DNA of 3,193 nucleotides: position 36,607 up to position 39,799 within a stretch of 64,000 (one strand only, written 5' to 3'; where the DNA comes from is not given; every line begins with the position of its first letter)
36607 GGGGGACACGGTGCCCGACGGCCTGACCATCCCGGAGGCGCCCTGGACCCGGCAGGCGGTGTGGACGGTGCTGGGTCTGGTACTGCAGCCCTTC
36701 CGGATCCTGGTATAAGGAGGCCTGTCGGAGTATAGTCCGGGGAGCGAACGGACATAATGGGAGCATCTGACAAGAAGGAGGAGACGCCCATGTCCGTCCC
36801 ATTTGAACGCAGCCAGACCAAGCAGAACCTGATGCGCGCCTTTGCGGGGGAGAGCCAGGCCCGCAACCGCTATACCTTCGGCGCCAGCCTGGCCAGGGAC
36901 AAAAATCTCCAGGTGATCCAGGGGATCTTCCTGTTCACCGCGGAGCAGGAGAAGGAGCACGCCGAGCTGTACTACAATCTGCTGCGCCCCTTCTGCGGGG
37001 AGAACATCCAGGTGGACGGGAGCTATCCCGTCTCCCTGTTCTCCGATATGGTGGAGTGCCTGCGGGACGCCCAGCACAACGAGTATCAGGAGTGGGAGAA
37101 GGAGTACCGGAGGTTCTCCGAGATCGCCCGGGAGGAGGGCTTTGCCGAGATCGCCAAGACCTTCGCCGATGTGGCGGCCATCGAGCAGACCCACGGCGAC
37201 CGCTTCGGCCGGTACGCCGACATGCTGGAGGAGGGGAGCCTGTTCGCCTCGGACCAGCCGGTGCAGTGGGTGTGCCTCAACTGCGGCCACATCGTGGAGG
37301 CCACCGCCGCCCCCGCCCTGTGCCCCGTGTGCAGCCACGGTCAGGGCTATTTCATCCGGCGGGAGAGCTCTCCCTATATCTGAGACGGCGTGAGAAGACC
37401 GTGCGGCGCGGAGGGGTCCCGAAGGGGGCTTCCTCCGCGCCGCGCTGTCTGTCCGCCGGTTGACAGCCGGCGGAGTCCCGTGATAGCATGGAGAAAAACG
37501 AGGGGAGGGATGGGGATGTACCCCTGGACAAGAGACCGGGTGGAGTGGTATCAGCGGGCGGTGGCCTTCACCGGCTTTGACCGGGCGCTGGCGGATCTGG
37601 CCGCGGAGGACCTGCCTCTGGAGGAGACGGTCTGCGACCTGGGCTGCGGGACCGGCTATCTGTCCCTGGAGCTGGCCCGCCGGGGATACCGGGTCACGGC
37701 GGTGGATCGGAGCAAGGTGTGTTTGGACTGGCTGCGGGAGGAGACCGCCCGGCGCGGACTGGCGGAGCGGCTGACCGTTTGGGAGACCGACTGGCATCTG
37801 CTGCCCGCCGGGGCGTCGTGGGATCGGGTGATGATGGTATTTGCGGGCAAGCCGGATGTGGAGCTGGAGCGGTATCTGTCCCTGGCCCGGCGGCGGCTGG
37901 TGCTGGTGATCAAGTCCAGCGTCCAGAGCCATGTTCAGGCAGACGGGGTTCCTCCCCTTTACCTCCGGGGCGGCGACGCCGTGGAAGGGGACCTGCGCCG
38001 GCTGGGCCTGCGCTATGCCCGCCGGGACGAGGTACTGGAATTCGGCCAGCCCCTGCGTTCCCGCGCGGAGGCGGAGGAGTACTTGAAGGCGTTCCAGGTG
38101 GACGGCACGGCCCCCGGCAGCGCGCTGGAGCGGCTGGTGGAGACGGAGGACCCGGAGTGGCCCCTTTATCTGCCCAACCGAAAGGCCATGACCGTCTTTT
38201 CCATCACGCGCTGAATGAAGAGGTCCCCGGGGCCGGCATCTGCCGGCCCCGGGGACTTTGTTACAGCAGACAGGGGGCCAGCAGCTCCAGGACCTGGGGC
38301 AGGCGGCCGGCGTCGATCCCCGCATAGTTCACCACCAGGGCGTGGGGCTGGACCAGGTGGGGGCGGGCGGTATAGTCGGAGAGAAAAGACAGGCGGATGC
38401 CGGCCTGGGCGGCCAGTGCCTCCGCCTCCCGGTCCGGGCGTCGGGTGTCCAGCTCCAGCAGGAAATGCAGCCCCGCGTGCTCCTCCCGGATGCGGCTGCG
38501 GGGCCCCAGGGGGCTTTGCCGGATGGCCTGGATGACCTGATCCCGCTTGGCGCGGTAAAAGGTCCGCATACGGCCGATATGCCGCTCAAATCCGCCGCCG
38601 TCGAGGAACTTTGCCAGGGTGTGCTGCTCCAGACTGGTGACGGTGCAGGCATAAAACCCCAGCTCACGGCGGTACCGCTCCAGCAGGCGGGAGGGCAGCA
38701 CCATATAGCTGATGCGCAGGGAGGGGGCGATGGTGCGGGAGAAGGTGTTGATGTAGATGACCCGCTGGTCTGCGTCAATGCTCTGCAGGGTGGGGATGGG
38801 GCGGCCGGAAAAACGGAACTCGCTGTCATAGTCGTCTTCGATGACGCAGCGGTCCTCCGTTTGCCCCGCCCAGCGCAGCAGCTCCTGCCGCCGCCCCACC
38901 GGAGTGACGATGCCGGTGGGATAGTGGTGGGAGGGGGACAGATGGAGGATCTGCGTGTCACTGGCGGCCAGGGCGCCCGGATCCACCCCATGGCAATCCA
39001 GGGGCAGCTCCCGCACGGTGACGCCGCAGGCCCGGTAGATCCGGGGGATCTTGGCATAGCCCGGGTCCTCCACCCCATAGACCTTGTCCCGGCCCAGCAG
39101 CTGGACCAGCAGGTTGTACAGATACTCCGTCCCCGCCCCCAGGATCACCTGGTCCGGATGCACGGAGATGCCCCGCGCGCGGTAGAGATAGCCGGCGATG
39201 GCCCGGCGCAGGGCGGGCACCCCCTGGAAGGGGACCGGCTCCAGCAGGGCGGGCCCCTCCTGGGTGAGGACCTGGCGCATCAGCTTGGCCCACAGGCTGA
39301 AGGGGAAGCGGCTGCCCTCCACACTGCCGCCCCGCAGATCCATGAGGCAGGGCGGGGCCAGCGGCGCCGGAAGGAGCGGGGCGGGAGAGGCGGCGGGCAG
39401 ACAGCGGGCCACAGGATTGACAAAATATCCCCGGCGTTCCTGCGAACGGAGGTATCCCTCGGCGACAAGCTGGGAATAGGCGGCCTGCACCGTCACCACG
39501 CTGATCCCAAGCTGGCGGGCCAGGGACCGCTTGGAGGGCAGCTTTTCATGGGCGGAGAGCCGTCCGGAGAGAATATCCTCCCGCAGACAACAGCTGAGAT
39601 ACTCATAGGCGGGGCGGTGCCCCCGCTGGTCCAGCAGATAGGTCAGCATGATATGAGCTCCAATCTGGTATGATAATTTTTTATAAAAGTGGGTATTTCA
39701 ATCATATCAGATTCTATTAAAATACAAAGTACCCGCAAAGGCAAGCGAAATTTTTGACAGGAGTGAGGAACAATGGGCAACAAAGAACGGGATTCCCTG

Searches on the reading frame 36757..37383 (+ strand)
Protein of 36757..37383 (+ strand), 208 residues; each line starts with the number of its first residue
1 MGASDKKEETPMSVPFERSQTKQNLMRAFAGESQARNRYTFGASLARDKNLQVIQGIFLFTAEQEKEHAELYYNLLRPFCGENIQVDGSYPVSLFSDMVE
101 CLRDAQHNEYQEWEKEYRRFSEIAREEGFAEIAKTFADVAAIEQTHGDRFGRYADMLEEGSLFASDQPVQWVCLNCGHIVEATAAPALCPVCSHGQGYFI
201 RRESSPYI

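Call 13: search_protein_families(library=ncbifam, proteins=[window:36757-37383:+], max_evalue=1e-20)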
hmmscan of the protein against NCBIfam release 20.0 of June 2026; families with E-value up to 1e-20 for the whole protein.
window:36757-37383:+ (208 aa): 1 family
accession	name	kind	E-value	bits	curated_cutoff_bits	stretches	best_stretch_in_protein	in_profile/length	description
NF045767.1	RuberyRbr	equivalog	9.6e-62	208.5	200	1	18-200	6-188/194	rubrerythrin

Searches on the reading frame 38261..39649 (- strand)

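Call 13: search_protein_families(library=ncbifam, proteins=[window:38261-39649:-], max_evalue=1e-20)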
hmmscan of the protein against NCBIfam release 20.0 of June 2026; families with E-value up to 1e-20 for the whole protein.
window:38261-39649:- (462 aa): 7 families
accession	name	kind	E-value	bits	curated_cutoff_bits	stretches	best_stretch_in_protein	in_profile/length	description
NF052282.1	PLP_TF_PdxR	equivalog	8.7e-159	529.3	320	1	13-457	1-447/448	MocR-like pyridoxine biosynthesis transcription factor PdxR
NF052285.1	GABA_TF_GabR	exception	1.2e-115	386.9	600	1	21-457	7-452/456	MocR-like transcriptional regulator GabR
NF052281.1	rhizopine_MocR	equivalog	2.6e-88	296.8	650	1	5-458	10-476/479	rhizopine catabolism transcriptional regulator MocR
NF052290.2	MocR_like_YczR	exception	3.8e-40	138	487.4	1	7-421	11-420/458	MocR-like transcription factor YczR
NF052286.1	ecto_TF_EhuR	exception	1.2e-38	132.9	480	1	9-427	7-415/458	MocR-like ectoine utilization transcription factor EhuR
TIGR04461.1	endura_MppQ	equivalog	8e-36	123.9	540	1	98-421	10-344/392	enduracididine biosynthesis enzyme MppQ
NF012025.0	PRK15481.1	equivalog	5.9e-23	81.2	573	1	21-405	14-379/432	MocR-like B6 salvage transcription factor PtsJ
